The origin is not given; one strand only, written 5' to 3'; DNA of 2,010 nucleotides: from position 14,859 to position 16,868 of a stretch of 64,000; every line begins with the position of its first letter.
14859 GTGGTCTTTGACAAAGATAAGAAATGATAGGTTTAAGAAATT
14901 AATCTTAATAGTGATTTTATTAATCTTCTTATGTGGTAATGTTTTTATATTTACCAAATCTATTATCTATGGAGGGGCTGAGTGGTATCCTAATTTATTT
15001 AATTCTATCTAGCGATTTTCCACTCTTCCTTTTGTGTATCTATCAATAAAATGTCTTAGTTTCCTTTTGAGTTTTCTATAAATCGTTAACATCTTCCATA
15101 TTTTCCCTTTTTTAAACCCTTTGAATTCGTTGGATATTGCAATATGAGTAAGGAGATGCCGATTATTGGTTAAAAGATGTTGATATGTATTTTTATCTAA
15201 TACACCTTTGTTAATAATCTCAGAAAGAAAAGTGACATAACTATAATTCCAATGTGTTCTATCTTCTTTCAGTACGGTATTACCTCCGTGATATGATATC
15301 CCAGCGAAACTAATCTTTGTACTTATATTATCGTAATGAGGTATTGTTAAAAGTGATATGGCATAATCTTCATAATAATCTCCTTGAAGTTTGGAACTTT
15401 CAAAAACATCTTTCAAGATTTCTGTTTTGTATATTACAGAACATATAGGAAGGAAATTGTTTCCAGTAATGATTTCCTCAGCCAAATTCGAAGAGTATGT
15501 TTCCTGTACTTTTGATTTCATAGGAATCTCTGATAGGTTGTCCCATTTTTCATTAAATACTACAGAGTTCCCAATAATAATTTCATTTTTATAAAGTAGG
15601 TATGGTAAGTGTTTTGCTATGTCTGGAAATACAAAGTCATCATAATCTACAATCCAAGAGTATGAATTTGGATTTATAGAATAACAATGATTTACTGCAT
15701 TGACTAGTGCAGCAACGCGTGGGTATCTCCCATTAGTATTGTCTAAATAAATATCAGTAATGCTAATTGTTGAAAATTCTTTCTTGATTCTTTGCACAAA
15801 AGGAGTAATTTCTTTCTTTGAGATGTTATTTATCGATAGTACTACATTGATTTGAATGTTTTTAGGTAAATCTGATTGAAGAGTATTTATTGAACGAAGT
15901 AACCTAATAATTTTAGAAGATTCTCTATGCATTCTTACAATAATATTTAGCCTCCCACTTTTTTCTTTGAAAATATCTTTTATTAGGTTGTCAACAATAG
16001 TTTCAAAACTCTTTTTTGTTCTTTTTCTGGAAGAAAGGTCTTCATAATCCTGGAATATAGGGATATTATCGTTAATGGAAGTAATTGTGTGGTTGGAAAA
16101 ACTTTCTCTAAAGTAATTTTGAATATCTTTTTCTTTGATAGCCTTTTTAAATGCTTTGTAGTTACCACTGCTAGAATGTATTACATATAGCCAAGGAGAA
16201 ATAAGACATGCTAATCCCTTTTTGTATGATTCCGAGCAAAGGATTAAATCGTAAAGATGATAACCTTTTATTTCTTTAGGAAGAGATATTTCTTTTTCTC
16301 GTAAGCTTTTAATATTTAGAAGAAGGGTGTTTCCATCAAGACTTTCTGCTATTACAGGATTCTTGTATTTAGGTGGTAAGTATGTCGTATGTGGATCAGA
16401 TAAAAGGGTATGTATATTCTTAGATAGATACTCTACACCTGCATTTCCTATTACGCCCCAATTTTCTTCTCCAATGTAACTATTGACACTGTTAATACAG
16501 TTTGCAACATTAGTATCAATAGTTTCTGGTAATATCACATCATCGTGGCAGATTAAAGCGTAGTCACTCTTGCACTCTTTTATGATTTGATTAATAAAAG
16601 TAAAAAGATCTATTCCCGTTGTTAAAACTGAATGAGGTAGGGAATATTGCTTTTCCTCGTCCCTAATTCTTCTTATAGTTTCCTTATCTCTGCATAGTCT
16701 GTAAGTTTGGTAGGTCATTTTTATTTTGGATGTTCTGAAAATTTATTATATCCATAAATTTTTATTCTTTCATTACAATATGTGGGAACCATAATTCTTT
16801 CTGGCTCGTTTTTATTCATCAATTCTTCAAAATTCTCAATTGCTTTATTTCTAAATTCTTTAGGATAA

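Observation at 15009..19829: Different enzymes in the glycan locus share a C-terminal basic amphipathic motif, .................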

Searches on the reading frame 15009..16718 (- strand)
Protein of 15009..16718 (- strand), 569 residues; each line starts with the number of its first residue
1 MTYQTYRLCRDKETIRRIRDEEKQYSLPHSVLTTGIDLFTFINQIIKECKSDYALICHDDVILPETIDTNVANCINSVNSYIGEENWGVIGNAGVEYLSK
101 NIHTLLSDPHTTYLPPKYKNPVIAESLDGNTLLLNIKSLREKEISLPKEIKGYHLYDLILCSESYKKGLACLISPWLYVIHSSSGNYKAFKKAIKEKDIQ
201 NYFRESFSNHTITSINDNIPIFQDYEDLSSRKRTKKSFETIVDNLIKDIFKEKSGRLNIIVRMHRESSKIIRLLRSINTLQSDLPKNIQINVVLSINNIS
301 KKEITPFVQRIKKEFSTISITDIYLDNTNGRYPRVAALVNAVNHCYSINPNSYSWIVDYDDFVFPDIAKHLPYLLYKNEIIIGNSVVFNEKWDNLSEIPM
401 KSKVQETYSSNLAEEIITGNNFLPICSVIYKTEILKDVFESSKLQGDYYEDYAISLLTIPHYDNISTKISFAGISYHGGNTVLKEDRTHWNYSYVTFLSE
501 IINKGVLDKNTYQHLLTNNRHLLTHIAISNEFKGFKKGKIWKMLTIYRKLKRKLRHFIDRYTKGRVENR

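Call 3: search_protein_families(library=pfam, proteins=[window:15009-16718:-], max_evalue=0.01)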
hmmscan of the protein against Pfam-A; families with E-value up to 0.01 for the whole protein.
window:15009-16718:- (569 aa): 1 family
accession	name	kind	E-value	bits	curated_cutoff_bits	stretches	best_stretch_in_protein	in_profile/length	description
PF02697.20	VAPB_antitox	-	0.0076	17.4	27.9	0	225-258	10-43/69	Putative antitoxin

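Call 4: search_protein_families(library=ncbifam, proteins=[window:15009-16718:-], max_evalue=0.01)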
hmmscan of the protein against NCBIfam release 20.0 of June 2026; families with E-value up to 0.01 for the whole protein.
window:15009-16718:- (569 aa): 0 families

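Call 17: find_homologous_proteins(query=window:15009-16718:-, max_evalue=0.001)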
Query window:15009-16718:- (569 aa): 65 proteins with E <= 0.001 among 8000 candidates.
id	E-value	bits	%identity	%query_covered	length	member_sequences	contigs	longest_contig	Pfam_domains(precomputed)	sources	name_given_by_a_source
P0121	0.0e+0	1277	99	100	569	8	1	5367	-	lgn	-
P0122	0.0e+0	1014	78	99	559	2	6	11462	-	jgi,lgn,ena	-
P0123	1.6e-297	1006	79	97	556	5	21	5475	-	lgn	-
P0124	1.6e-254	864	68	98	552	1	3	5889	-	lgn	-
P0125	5.8e-250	849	65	99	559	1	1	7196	-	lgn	-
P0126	2.3e-195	668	55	97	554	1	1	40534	-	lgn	-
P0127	7.6e-195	667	54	97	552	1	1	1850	-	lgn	-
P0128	1.3e-194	666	54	97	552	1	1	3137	-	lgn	-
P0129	2.2e-194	665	54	98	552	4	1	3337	-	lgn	-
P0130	2.8e-194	665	54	98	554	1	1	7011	-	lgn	-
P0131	4.6e-183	628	52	97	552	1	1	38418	-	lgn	-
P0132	1.6e-182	626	50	100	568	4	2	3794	-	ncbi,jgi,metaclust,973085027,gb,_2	metaclust:\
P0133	2.3e-182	626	51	99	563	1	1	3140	PF00535.33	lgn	-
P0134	3.4e-181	622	51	98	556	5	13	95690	-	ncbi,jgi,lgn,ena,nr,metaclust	ncbi:MAG: hypothetical protein UR45_C0014G0010 [candidate division WS6 bacterium GW2011_WS6_33_547]|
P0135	8.8e-176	604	51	100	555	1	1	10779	-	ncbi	-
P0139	1.2e-164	567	47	98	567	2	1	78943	-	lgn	-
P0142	5.7e-158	545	46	98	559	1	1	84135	-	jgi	-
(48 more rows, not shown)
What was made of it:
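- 15009..16718 (-): Protein A, 569 aa: two GT-A glycosyltransferase modules (aa 1-220 and 255-476), then helices 488-503 and 509-537, a hinge at G538, and tail helix 539-568. Polymerase-like. 65 homologues, mostly WS6/Dojkabacteria metagenome proteins (call 17).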

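Call 70: predict_structure(alignment_id=A3)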
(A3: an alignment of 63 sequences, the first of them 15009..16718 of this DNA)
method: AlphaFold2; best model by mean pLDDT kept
length: 569 residues; sequences in the alignment: 63
mean_pLDDT: 92.3   pTM: 0.87
mean pLDDT of the five models: 92.3, 91.6, 91.3, 90.9, 89.9
residues with pLDDT >= 90: 457; 70-90: 79; 50-70: 28; < 50: 5
segments of 3 or more residues with pLDDT < 50: 481-484
pLDDT, mean of each block of 10 residues (from residue 1): 94 97 97 97 98 97 97 98 98 96 94 89 97 98 98 97 98 98 92 97 95 95 74 81 97 97 95 98 96 96 97 97 93 96 98 97 96 96 97 89 95 86 91 98 92 94 95 82 60 92 90 80 62 80 91 90 72
secondary structure, 60 per line:
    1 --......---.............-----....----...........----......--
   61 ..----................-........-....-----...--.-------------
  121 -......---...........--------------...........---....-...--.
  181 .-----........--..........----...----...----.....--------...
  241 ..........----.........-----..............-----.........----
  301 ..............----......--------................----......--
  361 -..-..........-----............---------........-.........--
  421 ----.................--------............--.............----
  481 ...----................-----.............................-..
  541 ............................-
elements in order: E3-8 H12-24 E30-33 H38-48 E53-58 H67-82 E87-91 E93-96 E102-104 E122-127 E131-135 H136-141 H156-166 E170-173 H187-194 H197-206 E211-213 E218-220 H225-229 H238-250 E255-263 H269-282 E288-296 H301-314 E319-324 H333-348 E353-358 H365-374 E380-391 E401-408 H410-418 E428-431 H432-441 H450-461 E464-476 H488-503 H509-537 H539-568
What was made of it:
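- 15009..16718 (-): AlphaFold pLDDT 92.3 (call 70).
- A carries the motif after a 29-residue helix that could join a stalk base (call 70).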

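Call 73: fold_search(model_id=the predicted structure, library=pdb)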
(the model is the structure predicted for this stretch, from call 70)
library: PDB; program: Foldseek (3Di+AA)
matches with E <= 10: 1365; with E <= 0.001: 284
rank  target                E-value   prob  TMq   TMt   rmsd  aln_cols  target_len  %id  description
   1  2nxv_A                1.1e-13  1.00  0.33  0.70   4.3       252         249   17  Structure of the 6th ORF of the Rhodobacter blastica ATPase operon; Majastridin (released 2007-12-18)
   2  2qgi_A                3.8e-13  1.00  0.33  0.71   3.7       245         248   18  The UDP complex structure of the sixth gene product of the F1-ATPase operon of Rhodobacter blasticus (released 2008-01-22)
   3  2z86_B                4.1e-12  1.00  0.28  0.27  16.8       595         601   12  Crystal structure of chondroitin polymerase from Escherichia coli strain K4 (K4CP) complexed with UDP-GlcUA and UDP (released 2008-09-16)
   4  2z87_B                6.1e-12  1.00  0.28  0.27  17.1       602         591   11  Crystal structure of chondroitin polymerase from Escherichia coli strain K4 (K4CP) complexed with UDP-GalNAc and UDP (released 2008-09-16)
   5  2z87_A                9.8e-12  1.00  0.28  0.27  16.7       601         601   11  Crystal structure of chondroitin polymerase from Escherichia coli strain K4 (K4CP) complexed with UDP-GalNAc and UDP (released 2008-09-16)
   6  2z86_D                2.5e-11  1.00  0.27  0.26  16.8       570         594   11  Crystal structure of chondroitin polymerase from Escherichia coli strain K4 (K4CP) complexed with UDP-GlcUA and UDP (released 2008-09-16)
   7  2z86_C                7.5e-11  1.00  0.29  0.28  16.4       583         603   11  Crystal structure of chondroitin polymerase from Escherichia coli strain K4 (K4CP) complexed with UDP-GlcUA and UDP (released 2008-09-16)
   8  2z86_A                3.0e-10  1.00  0.28  0.27  17.1       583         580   10  Crystal structure of chondroitin polymerase from Escherichia coli strain K4 (K4CP) complexed with UDP-GlcUA and UDP (released 2008-09-16)
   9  6fxk_A                1.6e-09  1.00  0.25  0.22  19.2       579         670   12  Crystal Structure of full-length Human Lysyl Hydroxylase LH3 (released 2018-08-22)
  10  9jma_A                2.5e-09  1.00  0.32  0.54   7.5       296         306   12  Crystal structure of glycosyltransferase AvpGT (released 2025-01-29)
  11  6fxm_A                3.7e-09  1.00  0.25  0.21  18.9       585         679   12  Crystal Structure of full-length Human Lysyl Hydroxylase LH3 - Cocrystal with Mn2+ (released 2018-08-22)
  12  6teu_A                4.4e-09  1.00  0.26  0.22  19.2       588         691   10  Crystal Structure of full-length Human Lysyl Hydroxylase LH3 - Val80Lys mutant - Cocrystal with Fe2+, Mn2+ (released 2021-05-19)
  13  6te3_A                5.5e-09  1.00  0.25  0.22  20.4       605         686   10  Crystal Structure of full-length Human Lysyl Hydroxylase LH3 - Cocrystal with Fe2+, Mn2+, UDP (released 2021-05-19)
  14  6fxr_A                9.9e-09  1.00  0.25  0.21  18.7       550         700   11  Crystal Structure of full-length Human Lysyl Hydroxylase LH3 - Cocrystal with Fe2+, Mn2+, UDP-Gal (released 2018-08-22)
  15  9jn3_A                1.0e-08  1.00  0.30  0.54   5.0       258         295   13  Crystal structure of AvpGT in complex with Ara-A (released 2025-01-29)
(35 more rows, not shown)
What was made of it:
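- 15009..16718 (-): Foldseek places it among GT-A glycosyltransferases, with full-length matches to two-module polymerases (K4CP 2z86, PmHS2, LARGE1, CHSY) (call 73).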

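Call 79: find_encoding_contigs(protein=P0134, flank=10000, max_places=1)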
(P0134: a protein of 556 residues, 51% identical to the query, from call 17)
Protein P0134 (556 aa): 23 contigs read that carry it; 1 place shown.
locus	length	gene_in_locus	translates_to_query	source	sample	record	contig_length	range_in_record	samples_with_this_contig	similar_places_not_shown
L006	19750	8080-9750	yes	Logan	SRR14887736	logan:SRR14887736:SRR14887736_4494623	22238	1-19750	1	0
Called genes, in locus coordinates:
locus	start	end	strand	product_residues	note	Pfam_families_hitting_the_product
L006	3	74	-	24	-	?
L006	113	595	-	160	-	-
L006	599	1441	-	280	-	PF01073:3Beta_HSD, PF01370:Epimerase, PF04321:RmlD_sub_bind, PF02719:Polysacc_synt_2 (weak), PF07993:NAD_binding_4 (weak), PF16363:GDP_Man_Dehyd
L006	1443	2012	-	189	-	PF00908:dTDP_sugar_isom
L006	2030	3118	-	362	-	PF00483:NTP_transferase, PF12804:NTP_transf_3, PF25084:LbH_EIF2B (faint), PF25087:GMPPB_C (weak)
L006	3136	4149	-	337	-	PF01073:3Beta_HSD, PF01370:Epimerase, PF02719:Polysacc_synt_2, PF04321:RmlD_sub_bind, PF07993:NAD_binding_4, PF13460:NAD_binding_10 (weak), PF16363:GDP_Man_Dehyd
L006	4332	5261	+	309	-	PF00884:Sulfatase (weak), PF01663:Phosphodiest, PF01676:Metalloenzyme, PF01663:Phosphodiest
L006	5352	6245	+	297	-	PF02353:CMAS, PF13489:Methyltransf_23, PF00398:RrnaAD (weak), PF08241:Methyltransf_11, PF08242:Methyltransf_12, PF13649:Methyltransf_25 (weak)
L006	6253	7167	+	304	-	-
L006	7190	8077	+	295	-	-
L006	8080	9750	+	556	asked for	-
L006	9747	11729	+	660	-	PF24677:DUF7657, PF24672:DUF7654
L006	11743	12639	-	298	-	PF13641:Glyco_tranf_2_3, PF00535:Glycos_transf_2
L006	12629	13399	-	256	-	PF01370:Epimerase, PF02719:Polysacc_synt_2 (faint), PF04321:RmlD_sub_bind, PF07993:NAD_binding_4 (faint), PF16363:GDP_Man_Dehyd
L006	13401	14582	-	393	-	PF01041:DegT_DnrJ_EryC1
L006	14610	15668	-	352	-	PF01370:Epimerase, PF04321:RmlD_sub_bind, PF16363:GDP_Man_Dehyd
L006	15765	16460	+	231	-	PF00535:Glycos_transf_2, PF13641:Glyco_tranf_2_3 (weak)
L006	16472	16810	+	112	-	PF10066:DUF2304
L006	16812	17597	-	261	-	PF00535:Glycos_transf_2, PF10111:Glyco_tranf_2_2, PF13641:Glyco_tranf_2_3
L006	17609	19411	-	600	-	PF00535:Glycos_transf_2, PF13632:Glyco_trans_2_3 (faint), PF00535:Glycos_transf_2, PF10111:Glyco_tranf_2_2 (weak), PF13641:Glyco_tranf_2_3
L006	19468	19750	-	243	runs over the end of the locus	PF13555:AAA_29 (weak), PF00005:ABC_tran, PF13304:AAA_21 (faint)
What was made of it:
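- On WbdD-type coiled-coil chain terminator (molecular ruler) system: An ABC_tran gene lies at the edge of L006 (call 79).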

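Call 80: find_encoding_contigs(protein=P0142, flank=10000, max_places=1)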
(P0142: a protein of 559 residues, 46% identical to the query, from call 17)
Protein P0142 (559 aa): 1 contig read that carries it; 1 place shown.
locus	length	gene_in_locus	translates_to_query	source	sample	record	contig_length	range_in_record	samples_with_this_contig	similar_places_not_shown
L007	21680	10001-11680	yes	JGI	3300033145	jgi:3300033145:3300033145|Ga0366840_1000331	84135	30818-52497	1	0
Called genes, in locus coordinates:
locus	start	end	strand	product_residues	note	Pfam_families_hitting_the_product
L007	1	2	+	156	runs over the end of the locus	-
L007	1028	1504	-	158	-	-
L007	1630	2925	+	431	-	-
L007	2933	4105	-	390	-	PF13439:Glyco_transf_4 (faint), PF20706:GT4-conflict (weak), PF00534:Glycos_transf_1, PF13692:Glyco_trans_1_4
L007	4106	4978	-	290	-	PF01073:3Beta_HSD, PF01370:Epimerase, PF04321:RmlD_sub_bind, PF16363:GDP_Man_Dehyd, PF07993:NAD_binding_4 (weak), PF02719:Polysacc_synt_2 (weak)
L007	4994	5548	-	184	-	PF00908:dTDP_sugar_isom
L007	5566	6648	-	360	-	PF00483:NTP_transferase, PF12804:NTP_transf_3, PF07959:Fucose_pyrophosphorylase (weak), PF25084:LbH_EIF2B (weak), PF25087:GMPPB_C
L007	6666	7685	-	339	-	PF01073:3Beta_HSD, PF01370:Epimerase, PF02719:Polysacc_synt_2, PF04321:RmlD_sub_bind, PF07993:NAD_binding_4, PF16363:GDP_Man_Dehyd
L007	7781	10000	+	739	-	PF21912:Glyco_transf_99 (faint)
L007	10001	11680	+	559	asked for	-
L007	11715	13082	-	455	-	PF09913:DUF2142 (weak), PF13231:PMT_2 (weak), PF09913:DUF2142 (weak)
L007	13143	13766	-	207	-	-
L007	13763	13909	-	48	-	-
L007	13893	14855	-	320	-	PF03706:LPG_synthase_TM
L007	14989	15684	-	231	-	PF05891:Methyltransf_PK (weak), PF13489:Methyltransf_23, PF02353:CMAS (weak), PF13649:Methyltransf_25 (weak), PF13847:Methyltransf_31 (weak), PF08241:Methyltransf_11 (weak)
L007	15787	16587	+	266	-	-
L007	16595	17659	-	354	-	PF00534:Glycos_transf_1 (weak), PF13692:Glyco_trans_1_4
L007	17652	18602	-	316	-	PF00535:Glycos_transf_2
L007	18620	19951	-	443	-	PF02558:ApbA (weak), PF03446:NAD_binding_2, PF03721:UDPG_MGDP_dh_N, PF00984:UDPG_MGDP_dh, PF03720:UDPG_MGDP_dh_C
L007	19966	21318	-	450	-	PF02366:PMT, PF13231:PMT_2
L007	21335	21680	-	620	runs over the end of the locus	PF00535:Glycos_transf_2, PF13632:Glyco_trans_2_3 (faint), PF00535:Glycos_transf_2, PF10111:Glyco_tranf_2_2, PF13641:Glyco_tranf_2_3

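Call 81: find_encoding_contigs(protein=P0139, flank=10000, max_places=1)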
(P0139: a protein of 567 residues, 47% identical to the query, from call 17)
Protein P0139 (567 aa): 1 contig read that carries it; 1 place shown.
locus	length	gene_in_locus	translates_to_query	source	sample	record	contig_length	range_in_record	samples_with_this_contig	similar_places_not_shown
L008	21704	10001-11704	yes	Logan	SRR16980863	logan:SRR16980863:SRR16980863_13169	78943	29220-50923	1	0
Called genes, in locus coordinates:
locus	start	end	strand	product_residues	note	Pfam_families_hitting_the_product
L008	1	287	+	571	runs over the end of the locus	PF01551:Peptidase_M23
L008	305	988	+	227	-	-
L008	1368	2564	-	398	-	PF13439:Glyco_transf_4, PF00534:Glycos_transf_1, PF13692:Glyco_trans_1_4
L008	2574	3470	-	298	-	PF01073:3Beta_HSD, PF01370:Epimerase, PF04321:RmlD_sub_bind, PF07993:NAD_binding_4 (faint), PF16363:GDP_Man_Dehyd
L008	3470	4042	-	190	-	PF00908:dTDP_sugar_isom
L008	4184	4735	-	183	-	PF01936:NYN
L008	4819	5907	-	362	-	PF00483:NTP_transferase, PF12804:NTP_transf_3, PF25084:LbH_EIF2B (weak), PF25087:GMPPB_C (weak)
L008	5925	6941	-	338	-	PF01073:3Beta_HSD, PF01370:Epimerase, PF02719:Polysacc_synt_2, PF04321:RmlD_sub_bind, PF07993:NAD_binding_4, PF13460:NAD_binding_10 (weak), PF16363:GDP_Man_Dehyd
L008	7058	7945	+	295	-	PF13489:Methyltransf_23, PF00398:RrnaAD (weak), PF05175:MTS (weak), PF13649:Methyltransf_25, PF13847:Methyltransf_31 (weak), PF08241:Methyltransf_11, PF08242:Methyltransf_12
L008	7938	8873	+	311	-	-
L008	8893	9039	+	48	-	-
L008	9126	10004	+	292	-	-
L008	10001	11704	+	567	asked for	-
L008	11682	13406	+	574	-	PF00535:Glycos_transf_2, PF13641:Glyco_tranf_2_3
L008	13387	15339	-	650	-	-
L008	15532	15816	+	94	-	-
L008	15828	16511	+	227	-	PF00535:Glycos_transf_2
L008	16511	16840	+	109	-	PF10066:DUF2304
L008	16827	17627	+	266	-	PF00535:Glycos_transf_2, PF10111:Glyco_tranf_2_2, PF13506:Glyco_transf_21, PF13641:Glyco_tranf_2_3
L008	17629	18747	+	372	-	PF13439:Glyco_transf_4, PF00534:Glycos_transf_1, PF13692:Glyco_trans_1_4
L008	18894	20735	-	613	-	-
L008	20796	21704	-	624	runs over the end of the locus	PF00535:Glycos_transf_2, PF13632:Glyco_trans_2_3 (faint), PF00535:Glycos_transf_2, PF10111:Glyco_tranf_2_2, PF13641:Glyco_tranf_2_3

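Call 83: search_protein_families(library=pfam, proteins=[L006:6229-7167:+, L008:7929-8873:+, L007:7781-10000:+], max_evalue=0.05)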
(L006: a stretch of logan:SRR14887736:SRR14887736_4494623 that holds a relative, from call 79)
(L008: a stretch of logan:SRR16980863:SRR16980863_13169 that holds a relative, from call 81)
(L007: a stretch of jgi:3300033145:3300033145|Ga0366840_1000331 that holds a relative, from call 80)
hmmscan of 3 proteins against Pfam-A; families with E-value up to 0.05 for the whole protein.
L006:6229-7167:+ (312 aa): 0 families

L008:7929-8873:+ (314 aa): 1 family
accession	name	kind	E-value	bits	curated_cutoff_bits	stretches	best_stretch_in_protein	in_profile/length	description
PF15089.11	Redic1-like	-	0.015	14.9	27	1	220-284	179-243/425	Regulator of DNA class I crossover intermediates 1-like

L007:7781-10000:+ (739 aa): 2 families
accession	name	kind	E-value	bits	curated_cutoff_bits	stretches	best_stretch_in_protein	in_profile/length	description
PF21912.2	Glyco_transf_99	-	2.6e-07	31.4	27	1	19-184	9-172/179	Glycosyltransferase 99 family N-terminal domain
PF02709.20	Glyco_transf_7C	-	0.0012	18.9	23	1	592-635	20-64/78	N-terminal domain of galactosyltransferase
